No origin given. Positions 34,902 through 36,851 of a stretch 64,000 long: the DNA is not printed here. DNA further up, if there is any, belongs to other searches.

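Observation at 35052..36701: Single polypeptide combining ECF sigma factor, zinc anti-sigma (ZAS) motif, TM helix and extracellular PASTA domain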

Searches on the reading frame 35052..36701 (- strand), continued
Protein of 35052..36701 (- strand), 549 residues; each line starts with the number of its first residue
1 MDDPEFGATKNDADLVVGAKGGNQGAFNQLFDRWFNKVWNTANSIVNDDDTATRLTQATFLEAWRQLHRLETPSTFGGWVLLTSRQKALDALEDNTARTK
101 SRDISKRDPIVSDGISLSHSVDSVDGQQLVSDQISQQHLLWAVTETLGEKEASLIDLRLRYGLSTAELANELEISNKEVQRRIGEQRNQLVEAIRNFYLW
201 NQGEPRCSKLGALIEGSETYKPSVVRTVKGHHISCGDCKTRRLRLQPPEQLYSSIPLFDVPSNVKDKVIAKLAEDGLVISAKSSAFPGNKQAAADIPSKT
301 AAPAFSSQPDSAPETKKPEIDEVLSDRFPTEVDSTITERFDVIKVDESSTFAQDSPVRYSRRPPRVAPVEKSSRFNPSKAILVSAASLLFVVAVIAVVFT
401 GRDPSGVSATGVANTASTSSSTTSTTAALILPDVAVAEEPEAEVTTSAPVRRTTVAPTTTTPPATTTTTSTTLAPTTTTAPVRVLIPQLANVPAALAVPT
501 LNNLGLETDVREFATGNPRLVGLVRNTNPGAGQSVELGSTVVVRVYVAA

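Call 27: list_cluster_members(proteins=[P0001, P0002, window:35052-36701:-])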
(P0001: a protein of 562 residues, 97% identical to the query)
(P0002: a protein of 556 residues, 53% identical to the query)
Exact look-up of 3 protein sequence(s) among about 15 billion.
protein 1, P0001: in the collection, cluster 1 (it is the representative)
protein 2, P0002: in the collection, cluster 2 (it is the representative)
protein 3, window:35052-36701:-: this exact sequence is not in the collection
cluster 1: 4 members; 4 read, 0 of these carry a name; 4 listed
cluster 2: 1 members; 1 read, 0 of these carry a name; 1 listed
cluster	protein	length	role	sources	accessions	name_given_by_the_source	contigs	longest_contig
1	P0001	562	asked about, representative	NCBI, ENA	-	-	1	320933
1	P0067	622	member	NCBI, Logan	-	-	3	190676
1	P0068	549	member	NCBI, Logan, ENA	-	-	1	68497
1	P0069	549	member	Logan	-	-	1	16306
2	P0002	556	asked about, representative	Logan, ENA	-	-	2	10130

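Call 37: search_protein_families(library=pfam, proteins=[L005:4245-4889:-, L001:4312-4869:-], max_evalue=0.001)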
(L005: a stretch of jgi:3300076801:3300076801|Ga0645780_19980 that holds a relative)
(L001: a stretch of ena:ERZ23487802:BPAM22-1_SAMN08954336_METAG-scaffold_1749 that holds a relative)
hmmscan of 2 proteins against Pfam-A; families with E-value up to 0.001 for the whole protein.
L005:4245-4889:- (214 aa): 0 families

L001:4312-4869:- (185 aa): 1 family
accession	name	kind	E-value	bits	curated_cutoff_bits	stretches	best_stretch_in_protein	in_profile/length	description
PF04391.17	DUF533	-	1.1e-29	103.8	29.6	1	3-178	10-177/178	Protein of unknown function (DUF533)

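Call 43: search_protein_representatives(protein=window:35052-36701:-)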
Query: 549 residues. Proteins with E-value up to 0.001 (for the whole library): 6473; up to 1e-10: 868; up to 1e-30: 173. The best 150 are listed.
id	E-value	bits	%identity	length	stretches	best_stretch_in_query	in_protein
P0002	6.9e-155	533.2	55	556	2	5-319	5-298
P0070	1.8e-53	198.7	36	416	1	10-312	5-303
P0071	6.5e-52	193.5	36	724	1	10-296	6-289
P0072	2.8e-50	188.1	33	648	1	10-426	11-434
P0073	7.6e-50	186.7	32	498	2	11-277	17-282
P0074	2.2e-49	185.2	35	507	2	10-293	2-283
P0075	3.9e-49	184.3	39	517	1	9-305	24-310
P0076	1.9e-48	182.1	34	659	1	10-290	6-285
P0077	4.0e-48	181.0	35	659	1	8-279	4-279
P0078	4.6e-48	180.8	36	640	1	10-287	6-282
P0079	8.8e-48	179.9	33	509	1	9-297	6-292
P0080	1.0e-47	179.7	35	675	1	10-283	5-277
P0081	1.7e-47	178.9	36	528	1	10-311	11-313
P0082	5.3e-47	177.3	36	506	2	9-302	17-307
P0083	1.3e-46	176.1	36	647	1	10-313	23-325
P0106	1.4e-42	162.7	31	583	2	10-286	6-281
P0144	2.0e-39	152.3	32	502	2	7-285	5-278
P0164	1.9e-37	145.8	33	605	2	3-314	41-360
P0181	4.5e-36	141.3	34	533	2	7-278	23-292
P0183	4.7e-36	141.2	34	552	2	4-309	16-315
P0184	4.8e-36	141.2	35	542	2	4-286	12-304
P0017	1.4e-35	139.6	29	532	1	6-317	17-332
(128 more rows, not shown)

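Call 45: search_protein_families(library=pfam, alignment_id=A4, max_evalue=0.01)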
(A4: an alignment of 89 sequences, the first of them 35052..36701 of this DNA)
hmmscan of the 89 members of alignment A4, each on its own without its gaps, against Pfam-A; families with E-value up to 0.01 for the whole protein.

A. member 1, window:35052-36701:- (549 aa): 3 families
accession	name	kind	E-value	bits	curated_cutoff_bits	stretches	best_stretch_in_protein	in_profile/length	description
PF04542.20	Sigma70_r2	-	1.1e-07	32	24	1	30-96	1-69/71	Sigma-70 region 2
PF07638.17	Sigma70_ECF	-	0.00051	20.4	21.1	1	18-191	10-180/185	ECF sigma factor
PF03793.24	PASTA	-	0.0015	18.9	23.2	1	486-545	3-62/64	PASTA domain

B. families by the number of members that match (of 89 scanned): 19 families
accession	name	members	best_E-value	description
PF04542.20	Sigma70_r2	89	1.4e-17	Sigma-70 region 2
PF08281.18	Sigma70_r4_2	83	8.1e-09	Sigma-70, region 4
PF07638.17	Sigma70_ECF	33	3.6e-10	ECF sigma factor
PF04545.22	Sigma70_r4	11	2.3e-05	Sigma-70, region 4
PF13384.12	HTH_23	7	0.00039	Homeodomain-like domain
PF13556.12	HTH_30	6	0.0012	PucR C-terminal helix-turn-helix domain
PF12840.13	HTH_20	5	0.00052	Helix-turn-helix domain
PF09339.16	HTH_IclR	3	0.0032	IclR helix-turn-helix domain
PF03793.24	PASTA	2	3.4e-11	PASTA domain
PF12802.13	MarR_2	2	0.00018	MarR family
PF22980.2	Myb_DNA-bind_8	2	0.0016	Myb-like DNA-binding domain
PF21827.1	New_glue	2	0.007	New glue protein family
PF00553.25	CBM_2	1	1.2e-13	Cellulose binding domain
PF23711.1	DUF7156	1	0.0014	Family of unknown function (DUF7156)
PF04297.20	UPF0122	1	0.0018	Putative helix-turn-helix protein, YlxM / p13 like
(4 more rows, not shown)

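Call 49: search_protein_families(library=pfam, proteins=[P0073, P0074, P0082, P0106, P0144, P0164, P0181, P0183, P0184, P0002], max_evalue=0.01)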
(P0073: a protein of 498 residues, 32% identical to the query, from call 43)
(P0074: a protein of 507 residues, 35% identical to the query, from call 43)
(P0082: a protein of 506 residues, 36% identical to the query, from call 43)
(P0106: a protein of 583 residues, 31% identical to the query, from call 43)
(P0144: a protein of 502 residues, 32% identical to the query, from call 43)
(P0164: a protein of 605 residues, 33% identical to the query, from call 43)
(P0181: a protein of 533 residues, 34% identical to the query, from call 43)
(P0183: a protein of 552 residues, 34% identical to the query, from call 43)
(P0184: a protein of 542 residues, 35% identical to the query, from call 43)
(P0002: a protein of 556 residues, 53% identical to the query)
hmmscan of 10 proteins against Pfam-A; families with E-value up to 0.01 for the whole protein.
P0073 (498 aa): 3 families
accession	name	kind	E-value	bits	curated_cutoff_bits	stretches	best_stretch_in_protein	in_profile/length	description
PF03793.24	PASTA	-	3.4e-11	43.4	23.2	1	427-490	2-64/64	PASTA domain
PF04542.20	Sigma70_r2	-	1.7e-10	41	24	1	36-103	1-70/71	Sigma-70 region 2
PF08281.18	Sigma70_r4_2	-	0.00099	19.1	25.7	1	145-195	4-54/54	Sigma-70, region 4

P0074 (507 aa): 2 families
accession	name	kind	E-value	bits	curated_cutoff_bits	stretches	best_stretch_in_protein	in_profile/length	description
PF04542.20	Sigma70_r2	-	9.2e-11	41.8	24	1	22-89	1-70/71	Sigma-70 region 2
PF08281.18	Sigma70_r4_2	-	0.00074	19.5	25.7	1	152-181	25-54/54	Sigma-70, region 4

P0082 (506 aa): 2 families
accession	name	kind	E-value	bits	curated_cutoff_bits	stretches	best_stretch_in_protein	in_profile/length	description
PF04542.20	Sigma70_r2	-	2e-12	47.1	24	1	38-105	1-70/71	Sigma-70 region 2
PF08281.18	Sigma70_r4_2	-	0.00047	20.2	25.7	1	155-198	11-54/54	Sigma-70, region 4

P0106 (583 aa): 3 families
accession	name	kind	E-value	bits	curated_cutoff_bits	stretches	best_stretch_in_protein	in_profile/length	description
PF04542.20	Sigma70_r2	-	1.1e-12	48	24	1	26-92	1-69/71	Sigma-70 region 2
PF07638.17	Sigma70_ECF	-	3.3e-06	27.5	21.1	1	10-188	6-182/185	ECF sigma factor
PF08281.18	Sigma70_r4_2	-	3.3e-05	23.9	25.7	1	142-185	11-54/54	Sigma-70, region 4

P0144 (502 aa): 5 families
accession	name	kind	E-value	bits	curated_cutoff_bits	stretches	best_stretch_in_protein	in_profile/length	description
PF04542.20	Sigma70_r2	-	1.9e-13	50.4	24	1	29-94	2-69/71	Sigma-70 region 2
PF08281.18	Sigma70_r4_2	-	1.8e-05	24.7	25.7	1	132-182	4-54/54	Sigma-70, region 4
PF04545.22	Sigma70_r4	-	3.5e-05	23.7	24.1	1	137-182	3-48/50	Sigma-70, region 4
PF07638.17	Sigma70_ECF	-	0.00018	21.9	21.1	1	11-187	5-184/185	ECF sigma factor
PF21827.1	New_glue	-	0.007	16.5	31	1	330-380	24-60/94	New glue protein family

P0164 (605 aa): 3 families
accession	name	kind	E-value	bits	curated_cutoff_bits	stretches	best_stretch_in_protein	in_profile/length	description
PF04542.20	Sigma70_r2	-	6.4e-12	45.5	24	1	69-136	1-70/71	Sigma-70 region 2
PF08281.18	Sigma70_r4_2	-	2.3e-06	27.6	25.7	1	187-237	4-54/54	Sigma-70, region 4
PF04545.22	Sigma70_r4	-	0.00016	21.5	24.1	1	192-237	3-48/50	Sigma-70, region 4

P0181 (533 aa): 3 families
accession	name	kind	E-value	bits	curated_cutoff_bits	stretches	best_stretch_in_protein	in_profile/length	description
PF04542.20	Sigma70_r2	-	9e-09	35.5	24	1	44-111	1-70/71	Sigma-70 region 2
PF08281.18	Sigma70_r4_2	-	9.5e-06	25.6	25.7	1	153-203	4-54/54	Sigma-70, region 4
PF04545.22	Sigma70_r4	-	2.8e-05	24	24.1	1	158-203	3-48/50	Sigma-70, region 4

P0183 (552 aa): 4 families
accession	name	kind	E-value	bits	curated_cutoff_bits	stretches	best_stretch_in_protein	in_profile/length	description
PF04542.20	Sigma70_r2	-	3.4e-15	56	24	1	42-109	1-70/71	Sigma-70 region 2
PF08281.18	Sigma70_r4_2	-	0.00041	20.4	25.7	1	145-193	6-54/54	Sigma-70, region 4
PF22980.2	Myb_DNA-bind_8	-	0.0016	18.2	27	1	166-193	20-48/50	Myb-like DNA-binding domain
PF04967.18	HTH_10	-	0.0052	17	23.1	0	165-194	23-52/53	HTH DNA binding domain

P0184 (542 aa): 3 families
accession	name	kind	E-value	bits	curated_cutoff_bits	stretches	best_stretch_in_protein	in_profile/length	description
PF04542.20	Sigma70_r2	-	2.5e-11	43.6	24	1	38-105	1-70/71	Sigma-70 region 2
PF08281.18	Sigma70_r4_2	-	0.00016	21.7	25.7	1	156-203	4-51/54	Sigma-70, region 4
PF07638.17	Sigma70_ECF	-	0.0022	18.4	21.1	1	23-197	7-170/185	ECF sigma factor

P0002 (556 aa): 2 families
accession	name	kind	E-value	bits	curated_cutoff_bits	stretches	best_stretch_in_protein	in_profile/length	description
PF03793.24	PASTA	-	8.1e-07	29.4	23.2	1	489-550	2-63/64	PASTA domain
PF04542.20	Sigma70_r2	-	3e-06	27.3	24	1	30-93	1-66/71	Sigma-70 region 2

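Call 51: find_encoding_contigs(protein=P0073, flank=6000, max_places=3)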
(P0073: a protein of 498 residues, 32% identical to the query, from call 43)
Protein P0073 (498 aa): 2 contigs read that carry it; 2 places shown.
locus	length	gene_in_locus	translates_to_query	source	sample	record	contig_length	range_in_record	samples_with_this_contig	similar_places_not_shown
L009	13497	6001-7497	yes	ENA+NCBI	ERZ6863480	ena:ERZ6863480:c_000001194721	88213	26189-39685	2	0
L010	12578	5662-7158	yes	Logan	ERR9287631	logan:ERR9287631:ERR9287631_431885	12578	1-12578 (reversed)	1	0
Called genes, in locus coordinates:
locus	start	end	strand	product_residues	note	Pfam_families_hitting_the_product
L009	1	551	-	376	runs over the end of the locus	PF02661:Fic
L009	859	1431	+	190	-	-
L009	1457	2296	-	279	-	PF04116:FA_hydroxylase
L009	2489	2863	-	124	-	PF12840:HTH_20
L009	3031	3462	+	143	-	-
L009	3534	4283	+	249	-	PF20240:DUF6597, PF00165:HTH_AraC (faint), PF12833:HTH_18 (faint)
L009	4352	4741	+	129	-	PF00903:Glyoxalase, PF22677:Ble-like_N (faint)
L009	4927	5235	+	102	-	-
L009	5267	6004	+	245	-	PF03734:YkuD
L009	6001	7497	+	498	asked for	PF04542:Sigma70_r2, PF03793:PASTA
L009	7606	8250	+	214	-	PF13489:Methyltransf_23 (weak), PF08241:Methyltransf_11, PF08242:Methyltransf_12, PF13649:Methyltransf_25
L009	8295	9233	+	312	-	PF00106:adh_short, PF08659:KR, PF13561:adh_short_C2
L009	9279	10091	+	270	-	PF01149:Fapy_DNA_glyco, PF06831:H2TH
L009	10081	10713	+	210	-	PF01613:Flavin_Reduct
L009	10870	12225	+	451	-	PF02720:DUF222, PF01844:HNH (faint)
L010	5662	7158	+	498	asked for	PF04542:Sigma70_r2, PF03793:PASTA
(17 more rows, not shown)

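Call 52: find_related_loci(query=A4, collection=genome_contigs, flank=5000)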
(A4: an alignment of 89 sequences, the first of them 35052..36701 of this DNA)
Query A4 (549 aa) in genome_contigs; peptide patterns used: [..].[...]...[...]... (x = any residue, [..] = any of these).
99 stretches matched a pattern; 80 encode a relative of the query (tblastn E <= 1e-3); 80 distinct loci.
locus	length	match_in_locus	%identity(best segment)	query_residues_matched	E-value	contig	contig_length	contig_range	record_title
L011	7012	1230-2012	38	4-265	1e-53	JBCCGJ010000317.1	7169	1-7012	MAG: Actinomycetota bacterium isolate P01_B01_bin.40 k141_1020556_length_7169_cov_59.8476, whole genome shotgun sequence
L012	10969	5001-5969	33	8-318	2e-53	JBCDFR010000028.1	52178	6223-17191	MAG: Actinomycetota bacterium isolate P01_H01_bin.113 k141_244340_length_52178_cov_19.7401, whole genome shotgun sequenc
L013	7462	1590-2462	36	10-297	3e-53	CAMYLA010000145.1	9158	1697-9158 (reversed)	MAG: uncultured Acidimicrobiaceae bacterium isolate FCS_M_Acidobacteriota_12 genome assembly, contig: scaffold_9978, who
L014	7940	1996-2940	36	10-315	2e-53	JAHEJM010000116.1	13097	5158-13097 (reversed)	MAG: Acidimicrobiales bacterium isolate Ww550 NODE_13447_length_13097_cov_7.247303, whole genome shotgun sequence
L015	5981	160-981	35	8-277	1e-52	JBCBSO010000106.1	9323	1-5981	MAG: Actinomycetota bacterium isolate J06638_25 NODE_106_length_9323_cov_5.112806, whole genome shotgun sequence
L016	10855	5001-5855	36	10-286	1e-52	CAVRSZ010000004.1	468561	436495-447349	MAG: uncultured Acidimicrobiales bacterium isolate MFD09779.bin.1.250 genome assembly, contig: contig_42756, whole genom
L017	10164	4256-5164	36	7-312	6e-52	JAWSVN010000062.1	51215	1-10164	MAG: Acidimicrobiales bacterium isolate PJM02_PBAT_act1 EcoflexJ0_contig_921, whole genome shotgun sequence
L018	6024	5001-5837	35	10-289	2e-51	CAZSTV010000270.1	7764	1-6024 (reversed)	MAG TPA_asm: uncultured Acidimicrobiaceae bacterium isolate SRP268394_co1_97 genome assembly, contig: NODE_13910_length_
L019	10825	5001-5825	33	10-280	2e-51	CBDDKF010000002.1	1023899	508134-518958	MAG: Ilumatobacteraceae bacterium isolate ee343e59-867e-4763-8468-b2690ad66cb9 genome assembly, contig: contig_2, whole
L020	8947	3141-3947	33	8-272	8e-51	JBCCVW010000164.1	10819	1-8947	MAG: Actinomycetota bacterium isolate P01_E01_bin.47 k141_888719_length_10819_cov_39.0000, whole genome shotgun sequence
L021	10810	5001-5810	37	11-287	9e-51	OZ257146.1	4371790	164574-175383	MAG: Acidimicrobiales bacterium isolate dc441f95-861a-4a10-a9b7-c462a55f8454 genome assembly, chromosome: 1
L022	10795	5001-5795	37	12-273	2e-50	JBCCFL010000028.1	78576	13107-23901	MAG: Actinomycetota bacterium isolate P01_B01_bin.18 k141_3819735_length_78576_cov_62.9387, whole genome shotgun sequenc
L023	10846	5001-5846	35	10-287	3e-50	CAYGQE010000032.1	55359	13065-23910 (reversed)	MAG TPA_asm: uncultured Acidimicrobiaceae bacterium isolate ERP117304_co3_171 genome assembly, contig: NODE_854_length_5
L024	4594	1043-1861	36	10-279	2e-49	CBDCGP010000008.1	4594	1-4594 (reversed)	MAG: Acidimicrobiales bacterium isolate 8989243e-b366-41c5-81e7-a19f388da9ad genome assembly, contig: contig_8, whole ge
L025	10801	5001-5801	33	7-280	1e-48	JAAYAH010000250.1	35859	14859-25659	MAG: Actinomycetales bacterium isolate AS06rmzACSIP_109 647680_AS06, whole genome shotgun sequence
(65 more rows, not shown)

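Call 67: search_protein_families(library=pfam, alignment_id=A5, max_evalue=0.01)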
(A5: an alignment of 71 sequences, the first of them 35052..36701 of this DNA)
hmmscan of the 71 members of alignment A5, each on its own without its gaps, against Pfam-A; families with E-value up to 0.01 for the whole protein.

A. member 1, window:35052-36701:- (549 aa): 3 families
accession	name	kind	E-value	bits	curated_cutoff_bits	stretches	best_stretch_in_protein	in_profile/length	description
PF04542.20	Sigma70_r2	-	1.1e-07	32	24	1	30-96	1-69/71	Sigma-70 region 2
PF07638.17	Sigma70_ECF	-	0.00051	20.4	21.1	1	18-191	10-180/185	ECF sigma factor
PF03793.24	PASTA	-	0.0015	18.9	23.2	1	486-545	3-62/64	PASTA domain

B. families by the number of members that match (of 71 scanned): 17 families
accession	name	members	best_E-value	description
PF04542.20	Sigma70_r2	71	1.4e-17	Sigma-70 region 2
PF08281.18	Sigma70_r4_2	69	8.1e-09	Sigma-70, region 4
PF07638.17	Sigma70_ECF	30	1e-07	ECF sigma factor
PF04545.22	Sigma70_r4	6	0.00034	Sigma-70, region 4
PF13384.12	HTH_23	5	0.0015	Homeodomain-like domain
PF13556.12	HTH_30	3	0.00091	PucR C-terminal helix-turn-helix domain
PF21827.1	New_glue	3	0.0016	New glue protein family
PF12802.13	MarR_2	2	0.0014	MarR family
PF04297.20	UPF0122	2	0.0017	Putative helix-turn-helix protein, YlxM / p13 like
PF00553.25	CBM_2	1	1.3e-12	Cellulose binding domain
PF01391.23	Collagen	1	8e-05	Collagen triple helix repeat (20 copies)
PF22807.2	TrAA12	1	8.3e-05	TrAA12-like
PF05887.16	Trypan_PARP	1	0.00033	Procyclic acidic repetitive protein (PARP)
PF03793.24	PASTA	1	0.0015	PASTA domain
PF22980.2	Myb_DNA-bind_8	1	0.0015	Myb-like DNA-binding domain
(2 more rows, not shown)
